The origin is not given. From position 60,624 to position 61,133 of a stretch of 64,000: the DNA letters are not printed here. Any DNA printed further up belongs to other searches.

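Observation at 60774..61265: Translationally coupled XRE repressor + RsmN/RsmF-type CsrA paralog next to IS debris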

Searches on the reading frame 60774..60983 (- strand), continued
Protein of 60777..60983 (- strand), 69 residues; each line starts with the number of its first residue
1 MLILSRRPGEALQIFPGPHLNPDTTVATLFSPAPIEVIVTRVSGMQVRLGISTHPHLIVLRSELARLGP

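Call 26: find_homologous_proteins(query=A2, max_evalue=0.000001)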
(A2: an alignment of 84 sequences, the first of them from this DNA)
Query A2 (84 sequences) (69 aa, profile of the alignment): 4993 proteins with E <= 0.000001 among 7760 candidates; the best 120 are listed.
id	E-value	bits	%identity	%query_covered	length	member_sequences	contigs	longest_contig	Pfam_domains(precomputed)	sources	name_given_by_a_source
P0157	1.9e-27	113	56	93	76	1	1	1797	PF02599.22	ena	-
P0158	5.0e-27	111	55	93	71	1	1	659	PF02599.22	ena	-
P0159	1.7e-26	110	53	93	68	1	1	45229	PF02599.22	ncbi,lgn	-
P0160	4.0e-26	109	45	94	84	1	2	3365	PF02599.22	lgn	-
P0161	4.2e-26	108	47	93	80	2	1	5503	PF02599.22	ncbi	-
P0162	4.4e-26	108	52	96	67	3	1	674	PF02599.22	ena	-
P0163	4.5e-26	108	46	78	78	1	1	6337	PF02599.22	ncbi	-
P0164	4.5e-26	108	46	94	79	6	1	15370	PF02599.22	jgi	jgi:sRNA-binding carbon storage regulator CsrA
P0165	6.1e-26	108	45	94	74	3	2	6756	PF02599.22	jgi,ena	-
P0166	6.9e-26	108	46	94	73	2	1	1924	PF02599.22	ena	-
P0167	7.3e-26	108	47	99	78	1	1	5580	PF02599.22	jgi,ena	-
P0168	8.7e-26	107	47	99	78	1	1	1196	PF02599.22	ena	-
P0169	9.6e-26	107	50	78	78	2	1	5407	PF02599.22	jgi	-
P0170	1.1e-25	107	46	94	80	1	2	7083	PF02599.22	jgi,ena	-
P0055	1.1e-25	107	52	93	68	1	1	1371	PF02599.22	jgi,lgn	-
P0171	1.5e-25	107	46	94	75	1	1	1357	PF02599.22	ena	-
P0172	1.9e-25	106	50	93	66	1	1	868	PF02599.22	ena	-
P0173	2.0e-25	106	48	93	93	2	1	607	PF02599.22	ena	-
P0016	2.0e-25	106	46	94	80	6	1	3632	PF02599.22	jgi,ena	-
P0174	2.1e-25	106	48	94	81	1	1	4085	PF02599.22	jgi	jgi:sRNA-binding carbon storage regulator CsrA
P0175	2.1e-25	106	47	93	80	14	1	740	PF02599.22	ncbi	-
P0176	2.1e-25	106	47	93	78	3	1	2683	PF02599.22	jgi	-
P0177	2.2e-25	106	48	93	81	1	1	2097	PF02599.22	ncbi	-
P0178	2.3e-25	106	51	94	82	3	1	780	PF02599.22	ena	-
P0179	2.6e-25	106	52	78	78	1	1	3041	PF02599.22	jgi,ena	-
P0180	2.7e-25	106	46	94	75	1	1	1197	PF02599.22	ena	-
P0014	2.7e-25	106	53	93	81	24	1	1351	PF02599.22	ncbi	-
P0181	3.2e-25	106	50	93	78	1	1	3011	PF02599.22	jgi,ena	-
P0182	3.2e-25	106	45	94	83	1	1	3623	PF02599.22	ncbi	-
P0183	3.5e-25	106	48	93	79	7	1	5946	PF02599.22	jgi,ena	-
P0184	3.6e-25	105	49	99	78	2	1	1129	PF02599.22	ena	-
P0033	4.0e-25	105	45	96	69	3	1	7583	PF02599.22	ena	-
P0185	4.2e-25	105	48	94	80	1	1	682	PF02599.22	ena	-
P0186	4.6e-25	105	49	99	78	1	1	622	PF02599.22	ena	-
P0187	4.7e-25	105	42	100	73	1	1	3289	PF02599.22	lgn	-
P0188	4.9e-25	105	42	94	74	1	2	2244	PF02599.22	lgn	-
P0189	5.0e-25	105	56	93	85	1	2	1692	PF02599.22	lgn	-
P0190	5.2e-25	105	45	94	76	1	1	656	PF02599.22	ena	-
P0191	5.5e-25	105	45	94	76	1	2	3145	PF02599.22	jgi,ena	-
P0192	5.6e-25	105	53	93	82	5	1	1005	PF02599.22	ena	-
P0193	7.5e-25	104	47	93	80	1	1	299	PF02599.22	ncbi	-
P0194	7.6e-25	104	60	94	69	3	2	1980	PF02599.22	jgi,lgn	jgi:sRNA-binding carbon storage regulator CsrA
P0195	7.9e-25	104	41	96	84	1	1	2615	PF02599.22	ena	-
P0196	8.6e-25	104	47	99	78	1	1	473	PF02599.22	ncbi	-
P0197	1.0e-24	104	45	96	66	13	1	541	PF02599.22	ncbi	-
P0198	1.5e-24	103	49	99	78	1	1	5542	PF02599.22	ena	-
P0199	1.5e-24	103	44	96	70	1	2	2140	PF02599.22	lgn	-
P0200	1.5e-24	103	55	94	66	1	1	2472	PF02599.22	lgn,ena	-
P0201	1.5e-24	103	45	94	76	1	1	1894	PF02599.22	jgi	-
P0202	1.7e-24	103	43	94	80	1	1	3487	PF02599.22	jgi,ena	-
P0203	1.7e-24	103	43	94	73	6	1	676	PF02599.22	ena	-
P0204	2.1e-24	103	45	94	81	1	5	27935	PF02599.22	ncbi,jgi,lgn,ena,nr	ncbi:MAG TPA: carbon storage regulator [Acidiferrobacterales bacterium]|nr:carbon storage regulator 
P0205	2.2e-24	103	46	94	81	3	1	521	PF02599.22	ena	-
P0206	2.3e-24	103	64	96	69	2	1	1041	PF02599.22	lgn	-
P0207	2.4e-24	103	43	94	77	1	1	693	PF02599.22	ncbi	-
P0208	2.5e-24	103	47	93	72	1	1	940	PF02599.22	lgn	-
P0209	2.7e-24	103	45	94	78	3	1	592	PF02599.22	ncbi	-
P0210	3.2e-24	102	48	93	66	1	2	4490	PF02599.22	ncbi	-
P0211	4.3e-24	102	50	93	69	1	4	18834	PF02599.22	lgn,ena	-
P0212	4.6e-24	102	44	93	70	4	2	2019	PF02599.22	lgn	-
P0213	5.0e-24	102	51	94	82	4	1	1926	PF02599.22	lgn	-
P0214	5.0e-24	102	45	94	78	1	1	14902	PF02599.22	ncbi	-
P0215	5.1e-24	102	44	93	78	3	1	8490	PF02599.22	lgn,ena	-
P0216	5.1e-24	102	47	93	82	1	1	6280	PF02599.22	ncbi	-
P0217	5.4e-24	102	45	94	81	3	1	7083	PF02599.22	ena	-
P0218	6.2e-24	102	44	93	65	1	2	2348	PF02599.22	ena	-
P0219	7.2e-24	101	46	94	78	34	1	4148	PF02599.22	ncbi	-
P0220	7.7e-24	101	53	96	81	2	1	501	PF02599.22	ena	-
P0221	8.3e-24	101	47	93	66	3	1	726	PF02599.22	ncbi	-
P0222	8.4e-24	101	47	93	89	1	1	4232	PF02599.22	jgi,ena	-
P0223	9.2e-24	101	51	94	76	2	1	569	PF02599.22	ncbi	-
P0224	9.4e-24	101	46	94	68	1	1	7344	PF02599.22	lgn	-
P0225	9.6e-24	101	42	96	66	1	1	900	PF02599.22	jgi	-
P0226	1.4e-23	100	42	94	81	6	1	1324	PF02599.22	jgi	jgi:sRNA-binding carbon storage regulator CsrA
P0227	1.5e-23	100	49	94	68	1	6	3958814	PF02599.22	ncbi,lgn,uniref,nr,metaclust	ncbi:hypothetical protein SVA_2926 [Sulfurifustis variabilis]|uniref:Carbon storage regulator n=1 Ta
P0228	1.7e-23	100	47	93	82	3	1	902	PF02599.22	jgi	-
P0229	1.8e-23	100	43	94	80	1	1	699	PF02599.22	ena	-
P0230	1.8e-23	100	53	93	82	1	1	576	PF02599.22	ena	-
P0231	1.9e-23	100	52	94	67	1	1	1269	PF02599.22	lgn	-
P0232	2.1e-23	100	51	94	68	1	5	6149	PF02599.22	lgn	-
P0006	2.2e-23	100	71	96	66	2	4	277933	PF02599.22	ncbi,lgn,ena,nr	ncbi:MAG: carbon storage regulator [Gammaproteobacteria bacterium]|nr:carbon storage regulator [Gamm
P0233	2.2e-23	100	43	94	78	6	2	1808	PF02599.22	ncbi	-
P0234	2.3e-23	100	50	93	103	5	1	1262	PF02599.22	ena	-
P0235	2.4e-23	100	46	99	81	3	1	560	PF02599.22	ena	-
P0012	2.4e-23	100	45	96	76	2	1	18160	PF02599.22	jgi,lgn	-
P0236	3.6e-23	99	51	94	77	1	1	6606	PF02599.22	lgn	-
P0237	3.6e-23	99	48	93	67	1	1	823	PF02599.22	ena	-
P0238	4.1e-23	99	47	93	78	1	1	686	PF02599.22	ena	-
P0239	4.2e-23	99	32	93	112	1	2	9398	PF02599.22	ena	-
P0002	4.3e-23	99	88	100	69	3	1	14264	PF02599.22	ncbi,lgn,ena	-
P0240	4.4e-23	99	41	96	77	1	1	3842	PF02599.22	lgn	-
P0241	5.0e-23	99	51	91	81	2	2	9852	PF02599.22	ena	-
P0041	5.5e-23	98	49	99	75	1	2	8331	PF02599.22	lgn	-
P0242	5.7e-23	98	39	96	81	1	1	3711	PF02599.22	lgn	-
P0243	6.1e-23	98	53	93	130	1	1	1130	PF02599.22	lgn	-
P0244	6.5e-23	98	48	96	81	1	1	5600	PF02599.22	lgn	-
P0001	7.4e-23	98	96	100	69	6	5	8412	PF02599.22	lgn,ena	-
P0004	8.1e-23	98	76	99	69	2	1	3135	PF02599.22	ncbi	-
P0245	8.7e-23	98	47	93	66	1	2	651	PF02599.22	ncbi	-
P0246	8.8e-23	98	43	94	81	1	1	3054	PF02599.22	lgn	-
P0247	1.0e-22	98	47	93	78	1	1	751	PF02599.22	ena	-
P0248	1.1e-22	98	47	93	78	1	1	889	PF02599.22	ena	-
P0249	1.2e-22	97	48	93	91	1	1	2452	PF02599.22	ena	-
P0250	1.2e-22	97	47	93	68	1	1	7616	PF02599.22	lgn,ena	-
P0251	1.2e-22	97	51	91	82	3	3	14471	PF02599.22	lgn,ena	-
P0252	1.2e-22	97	52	93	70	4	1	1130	PF02599.22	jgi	jgi:sRNA-binding carbon storage regulator CsrA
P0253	1.4e-22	97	50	93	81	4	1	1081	PF02599.22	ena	-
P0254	1.4e-22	97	41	99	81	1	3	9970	PF02599.22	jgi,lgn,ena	-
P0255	1.4e-22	97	45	93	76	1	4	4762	PF02599.22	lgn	-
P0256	1.5e-22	97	47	93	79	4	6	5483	PF02599.22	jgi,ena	-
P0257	1.5e-22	97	47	93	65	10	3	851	PF02599.22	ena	-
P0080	1.6e-22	97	42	94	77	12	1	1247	PF02599.22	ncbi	-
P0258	1.6e-22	97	38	93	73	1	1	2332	PF02599.22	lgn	-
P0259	1.6e-22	97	45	93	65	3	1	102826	PF02599.22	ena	-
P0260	1.7e-22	97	53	93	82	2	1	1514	PF02599.22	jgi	jgi:sRNA-binding carbon storage regulator CsrA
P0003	1.7e-22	97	79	99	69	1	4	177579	PF02599.22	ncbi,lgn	-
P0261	1.9e-22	97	42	93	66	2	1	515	PF02599.22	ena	-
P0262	2.0e-22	97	48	93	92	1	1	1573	PF02599.22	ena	-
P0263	2.1e-22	97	48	97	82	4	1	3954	PF02599.22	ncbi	-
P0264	2.2e-22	97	44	96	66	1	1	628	PF02599.22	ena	-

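Call 27: find_encoding_contigs(protein=P0227, flank=4000, max_places=2)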
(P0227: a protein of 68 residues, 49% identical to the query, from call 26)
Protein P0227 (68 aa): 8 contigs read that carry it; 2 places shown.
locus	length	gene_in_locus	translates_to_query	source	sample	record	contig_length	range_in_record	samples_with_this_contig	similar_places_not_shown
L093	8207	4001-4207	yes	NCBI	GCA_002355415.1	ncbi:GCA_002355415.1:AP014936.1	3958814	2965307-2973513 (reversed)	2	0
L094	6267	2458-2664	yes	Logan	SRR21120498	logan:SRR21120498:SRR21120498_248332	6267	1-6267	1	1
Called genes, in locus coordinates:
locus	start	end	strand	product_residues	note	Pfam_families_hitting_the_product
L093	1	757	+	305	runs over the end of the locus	PF02826:2-Hacid_dh_C (weak), PF03446:NAD_binding_2, PF03807:F420_oxidored (weak), PF00393:6PGD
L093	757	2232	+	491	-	PF00479:G6PD_N, PF02781:G6PD_C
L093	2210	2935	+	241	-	PF01182:Glucosamine_iso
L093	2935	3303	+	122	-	PF00190:Cupin_1, PF01050:MannoseP_isomer, PF06339:Ectoine_synth (weak), PF02311:AraC_binding, PF05899:Cupin_3 (weak), PF07883:Cupin_2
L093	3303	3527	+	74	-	PF12728:HTH_17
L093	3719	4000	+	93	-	PF13560:HTH_31, PF13443:HTH_26, PF01381:HTH_3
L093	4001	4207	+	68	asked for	PF02599:CsrA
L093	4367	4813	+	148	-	PF11008:DUF2846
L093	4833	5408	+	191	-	PF13505:OMP_b-brl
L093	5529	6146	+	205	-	PF01464:SLT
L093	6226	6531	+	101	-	-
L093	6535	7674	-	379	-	-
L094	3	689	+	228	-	?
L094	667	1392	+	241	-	PF01182:Glucosamine_iso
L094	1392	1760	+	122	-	PF00190:Cupin_1, PF01050:MannoseP_isomer, PF06339:Ectoine_synth (weak), PF02311:AraC_binding, PF05899:Cupin_3 (weak), PF07883:Cupin_2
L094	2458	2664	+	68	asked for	PF02599:CsrA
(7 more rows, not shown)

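Call 28: find_encoding_contigs(protein=P0259, flank=4000, max_places=2)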
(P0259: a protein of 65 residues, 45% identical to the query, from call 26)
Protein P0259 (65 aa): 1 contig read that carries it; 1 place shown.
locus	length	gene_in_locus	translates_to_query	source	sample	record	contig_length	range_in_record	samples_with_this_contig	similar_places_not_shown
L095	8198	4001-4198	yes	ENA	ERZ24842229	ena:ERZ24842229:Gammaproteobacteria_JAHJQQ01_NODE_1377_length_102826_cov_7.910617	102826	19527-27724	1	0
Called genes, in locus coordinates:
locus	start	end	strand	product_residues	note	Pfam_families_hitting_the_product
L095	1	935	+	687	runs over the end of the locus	PF09250:Prim-Pol, PF08706:D5_N, PF19263:DUF5906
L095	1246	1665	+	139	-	-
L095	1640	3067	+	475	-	PF03237:Terminase_6N, PF04466:Terminase_3 (weak)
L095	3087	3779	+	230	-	-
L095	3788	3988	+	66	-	-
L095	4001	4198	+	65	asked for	PF02599:CsrA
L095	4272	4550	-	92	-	PF13031:DUF3892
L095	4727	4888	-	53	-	-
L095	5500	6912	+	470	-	PF00749:tRNA-synt_1c, PF19269:Anticodon_2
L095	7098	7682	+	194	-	PF13442:Cytochrome_CBB3, PF00034:Cytochrom_C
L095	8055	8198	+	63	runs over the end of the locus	-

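Call 29: find_encoding_contigs(protein=P0159, flank=4000, max_places=2)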
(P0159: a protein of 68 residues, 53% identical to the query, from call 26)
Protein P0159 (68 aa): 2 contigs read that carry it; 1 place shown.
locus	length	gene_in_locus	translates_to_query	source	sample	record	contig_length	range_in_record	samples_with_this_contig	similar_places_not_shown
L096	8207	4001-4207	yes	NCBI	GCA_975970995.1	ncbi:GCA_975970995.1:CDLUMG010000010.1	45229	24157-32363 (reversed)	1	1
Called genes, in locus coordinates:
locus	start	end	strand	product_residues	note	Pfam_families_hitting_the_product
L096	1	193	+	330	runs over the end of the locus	-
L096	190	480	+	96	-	-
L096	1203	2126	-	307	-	-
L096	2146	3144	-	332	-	-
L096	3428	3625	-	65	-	-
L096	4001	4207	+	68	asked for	PF02599:CsrA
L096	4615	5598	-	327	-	PF00892:EamA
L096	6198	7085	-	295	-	-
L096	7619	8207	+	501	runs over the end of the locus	PF00989:PAS, PF13188:PAS_8 (weak), PF13426:PAS_9, PF00989:PAS, PF08448:PAS_4, PF13426:PAS_9, PF08447:PAS_3, PF07568:HisKA_2, +1 more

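Call 30: find_encoding_contigs(protein=P0012, flank=4000, max_places=2)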
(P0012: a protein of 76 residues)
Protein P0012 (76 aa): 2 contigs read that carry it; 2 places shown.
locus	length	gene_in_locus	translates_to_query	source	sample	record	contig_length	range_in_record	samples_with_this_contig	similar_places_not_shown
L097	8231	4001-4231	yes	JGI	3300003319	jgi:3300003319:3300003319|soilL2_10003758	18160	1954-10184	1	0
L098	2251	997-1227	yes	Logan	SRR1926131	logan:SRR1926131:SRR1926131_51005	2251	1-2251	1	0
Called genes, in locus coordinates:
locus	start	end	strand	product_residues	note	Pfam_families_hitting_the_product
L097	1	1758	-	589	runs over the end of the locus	PF13687:DUF4153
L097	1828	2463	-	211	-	PF02798:GST_N, PF13409:GST_N_2, PF13417:GST_N_3, PF00043:GST_C, PF13410:GST_C_2 (weak)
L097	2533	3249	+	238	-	PF01863:YgjP-like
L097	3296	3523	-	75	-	PF13560:HTH_31 (weak), PF01381:HTH_3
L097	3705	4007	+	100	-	PF13560:HTH_31, PF12844:HTH_19 (weak), PF01381:HTH_3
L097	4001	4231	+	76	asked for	PF02599:CsrA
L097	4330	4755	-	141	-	PF03061:4HBT (weak)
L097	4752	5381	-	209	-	PF01323:DSBA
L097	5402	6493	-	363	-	PF00027:cNMP_binding, PF00990:GGDEF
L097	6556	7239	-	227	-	PF07638:Sigma70_ECF (weak), PF04542:Sigma70_r2, PF08281:Sigma70_r4_2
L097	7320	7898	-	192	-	PF13668:Ferritin_2, PF14530:DUF4439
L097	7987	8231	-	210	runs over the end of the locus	PF16697:Yop-YscD_cpl, PF00498:FHA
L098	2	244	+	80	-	?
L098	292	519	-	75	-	PF13560:HTH_31 (weak), PF01381:HTH_3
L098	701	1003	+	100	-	PF13560:HTH_31, PF12844:HTH_19 (weak), PF01381:HTH_3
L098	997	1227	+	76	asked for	PF02599:CsrA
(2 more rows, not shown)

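Call 34: find_related_loci(query=A3, collection=metagenome_contigs, flank=3000)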
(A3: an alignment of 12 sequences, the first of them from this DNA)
Query A3 (69 aa) in metagenome_contigs; peptide patterns used: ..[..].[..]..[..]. (x = any residue, [..] = any of these).
600 stretches matched a pattern (row limit reached: there are more); 80 encode a relative of the query (tblastn E <= 1e-3); 80 distinct loci.
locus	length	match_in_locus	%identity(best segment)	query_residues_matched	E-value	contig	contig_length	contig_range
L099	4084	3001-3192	52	1-64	8e-19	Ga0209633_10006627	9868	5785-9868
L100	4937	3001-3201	51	1-68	1e-18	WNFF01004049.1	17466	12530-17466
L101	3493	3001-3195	52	1-65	2e-18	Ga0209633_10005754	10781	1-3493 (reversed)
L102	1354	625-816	53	1-64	1e-16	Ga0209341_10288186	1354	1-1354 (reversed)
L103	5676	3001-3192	48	1-64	2e-16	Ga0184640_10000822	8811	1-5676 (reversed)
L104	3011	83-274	50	1-64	3e-16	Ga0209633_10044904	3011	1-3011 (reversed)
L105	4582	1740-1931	48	1-64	6e-16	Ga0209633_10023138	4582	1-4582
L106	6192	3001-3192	50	1-64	2e-15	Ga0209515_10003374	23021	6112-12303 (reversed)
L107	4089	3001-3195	46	1-65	5e-15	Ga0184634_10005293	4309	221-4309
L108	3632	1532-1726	46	1-65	6e-15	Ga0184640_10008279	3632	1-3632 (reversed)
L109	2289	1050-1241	48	1-64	8e-15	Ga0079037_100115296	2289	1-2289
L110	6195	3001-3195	45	1-65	4e-14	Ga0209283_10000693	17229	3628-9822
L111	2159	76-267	47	1-64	4e-14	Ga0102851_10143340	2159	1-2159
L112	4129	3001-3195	45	1-65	5e-14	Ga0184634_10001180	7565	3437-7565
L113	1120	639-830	47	1-64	5e-14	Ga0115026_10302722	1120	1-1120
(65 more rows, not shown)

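Call 35: find_related_loci(query=A3, collection=viral_contigs, flank=3000)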
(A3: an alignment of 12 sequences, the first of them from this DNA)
Query A3 (69 aa) in viral_contigs; peptide patterns used: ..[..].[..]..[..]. (x = any residue, [..] = any of these).
94 stretches matched a pattern; 23 encode a relative of the query (tblastn E <= 1e-3); 23 distinct loci.
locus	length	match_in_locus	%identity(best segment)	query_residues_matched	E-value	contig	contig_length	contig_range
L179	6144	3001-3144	42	1-65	3e-8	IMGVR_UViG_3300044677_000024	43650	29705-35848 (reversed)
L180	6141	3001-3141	41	1-64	4e-6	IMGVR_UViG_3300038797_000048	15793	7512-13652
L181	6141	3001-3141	41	1-64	4e-6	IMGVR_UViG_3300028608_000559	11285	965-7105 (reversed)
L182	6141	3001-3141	36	1-64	7e-6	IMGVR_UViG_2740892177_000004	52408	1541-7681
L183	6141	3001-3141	36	1-64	2e-5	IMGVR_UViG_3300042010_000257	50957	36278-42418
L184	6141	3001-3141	34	1-64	1e-5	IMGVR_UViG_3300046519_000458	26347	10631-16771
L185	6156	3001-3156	33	1-66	2e-5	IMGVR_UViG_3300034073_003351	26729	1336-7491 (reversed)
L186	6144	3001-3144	37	1-65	2e-5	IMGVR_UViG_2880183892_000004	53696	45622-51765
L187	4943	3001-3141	38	1-64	3e-5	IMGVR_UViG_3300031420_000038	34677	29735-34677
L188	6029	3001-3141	36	1-64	2e-5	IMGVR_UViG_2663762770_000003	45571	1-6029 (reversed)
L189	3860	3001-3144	37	1-65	2e-5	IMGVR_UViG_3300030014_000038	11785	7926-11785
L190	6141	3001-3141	33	1-64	4e-5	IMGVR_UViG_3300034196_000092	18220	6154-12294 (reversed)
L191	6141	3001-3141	31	1-64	3e-5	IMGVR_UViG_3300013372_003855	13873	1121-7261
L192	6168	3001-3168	28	1-68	4e-5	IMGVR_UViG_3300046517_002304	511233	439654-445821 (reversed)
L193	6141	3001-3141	34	1-64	5e-5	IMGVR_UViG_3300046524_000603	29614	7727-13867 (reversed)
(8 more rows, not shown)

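Call 40: search_dna_similar(query=window:60777-60983:-, collection=plasmids, mode=protein, max_evalue=0.001, max_rows=25)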
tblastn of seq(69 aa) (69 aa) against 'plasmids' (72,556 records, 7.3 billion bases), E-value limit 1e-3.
No match.

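Call 41: search_dna_similar(query=window:60777-60983:-, collection=phages, mode=protein, max_evalue=0.001, max_rows=25)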
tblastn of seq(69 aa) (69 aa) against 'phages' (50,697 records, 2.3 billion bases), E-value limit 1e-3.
No match.

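Call 56: predict_structure(alignment_id=A4)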
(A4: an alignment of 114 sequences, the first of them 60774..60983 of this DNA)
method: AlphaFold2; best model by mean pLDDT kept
length: 69 residues; sequences in the alignment: 114
mean_pLDDT: 91.7   pTM: 0.72
mean pLDDT of the five models: 91.7, 91.3, 90.5, 88.0, 86.7
residues with pLDDT >= 90: 61; 70-90: 4; 50-70: 3; < 50: 1
segments of 3 or more residues with pLDDT < 50: none
pLDDT, mean of each block of 10 residues (from residue 1): 94 93 93 95 97 95 74
secondary structure, 60 per line:
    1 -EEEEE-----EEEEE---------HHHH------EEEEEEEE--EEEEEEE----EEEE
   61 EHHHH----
elements in order: E2-6 E12-16 H26-29 E36-43 E46-52 E57-61 H62-65

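Call 58: fold_search(model_id=the predicted structure, library=pdb)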
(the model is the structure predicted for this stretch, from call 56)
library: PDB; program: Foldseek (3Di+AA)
matches with E <= 10: 98; with E <= 0.001: 1
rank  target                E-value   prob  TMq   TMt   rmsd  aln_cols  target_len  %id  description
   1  4k59                  9.8e-04  1.00  0.71  0.74   2.6        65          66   31  Crystal Structure of Pseudomonas Aeruginosa RsmF (released 2013-08-28)
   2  4kji_A                1.0e-03  1.00  0.74  0.79   2.4        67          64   31  Novel re-arrangement of an RsmA/cSRa family protein to create a structurally distinct new RNA-binding family member (released 2013-09-04)
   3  4kji_B                1.9e-03  1.00  0.72  0.76   2.7        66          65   32  Novel re-arrangement of an RsmA/cSRa family protein to create a structurally distinct new RNA-binding family member (released 2013-09-04)
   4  4krw                  2.1e-03  1.00  0.80  0.82   1.8        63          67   30  Novel re-arrangement of an RsmA/cSRa family protein to create a structurally distinct new RNA-binding family member (released 2013-09-04)
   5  7onl_A                2.6e+00  0.05  0.20  0.08  13.2        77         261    6  Mechanosensitive channel MscS solubilized with DDM in closed conformation (released 2021-09-01)
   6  5tkw                  3.1e+00  0.05  0.21  0.07  13.8        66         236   11  1.35 Angstrom Resolution Crystal Structure of a Pullulanase-specific Type II Secretion System Integral Cytoplasmic Membr (released 2016-10-19)
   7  3ctr                  3.3e+00  0.06  0.23  0.21  13.8        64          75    9  Crystal structure of the RRM-domain of the poly(A)-specific ribonuclease PARN bound to m7GTP (released 2008-07-29)
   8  1wwb                  3.5e+00  0.16  0.37  0.26   7.9        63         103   11  LIGAND BINDING DOMAIN OF HUMAN TRKB RECEPTOR (released 1999-07-07)
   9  9p0n_A                3.5e+00  0.04  0.23  0.08  14.1        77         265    6  MscS in Glyco-DIBMA Native Nanodiscs (C7 symmetry) (released 2026-01-28)
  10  2x3d_F                3.7e+00  0.05  0.23  0.18  10.8        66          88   14  Crystal Structure of SSo6206 from Sulfolobus solfataricus P2 (released 2010-07-28)
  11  9h2s_A                3.7e+00  0.04  0.24  0.07  14.4        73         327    7  a YnaI-MscS chimera in a closed conformation purified in DDM with additional lipids showing ligand-filled pore and poc (released 2025-09-24)
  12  4umg                  4.2e+00  0.08  0.28  0.20   5.6        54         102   20  Crystal structure of the Lin-41 filamin domain (released 2014-10-01)
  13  9h2v_A                4.2e+00  0.03  0.22  0.07  14.0        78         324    6  a YnaI-MscS chimera in an open conformation purified in DDM showing ligand-filled pockets (released 2025-09-24)
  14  6pwo_A                4.2e+00  0.02  0.19  0.08  14.1        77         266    6  MscS DDM (released 2020-01-08)
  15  6cn0_D                4.4e+00  0.06  0.23  0.07  11.5        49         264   12  2.95 Angstrom Crystal Structure of 16S rRNA Methylase from Proteus mirabilis (released 2018-03-21)
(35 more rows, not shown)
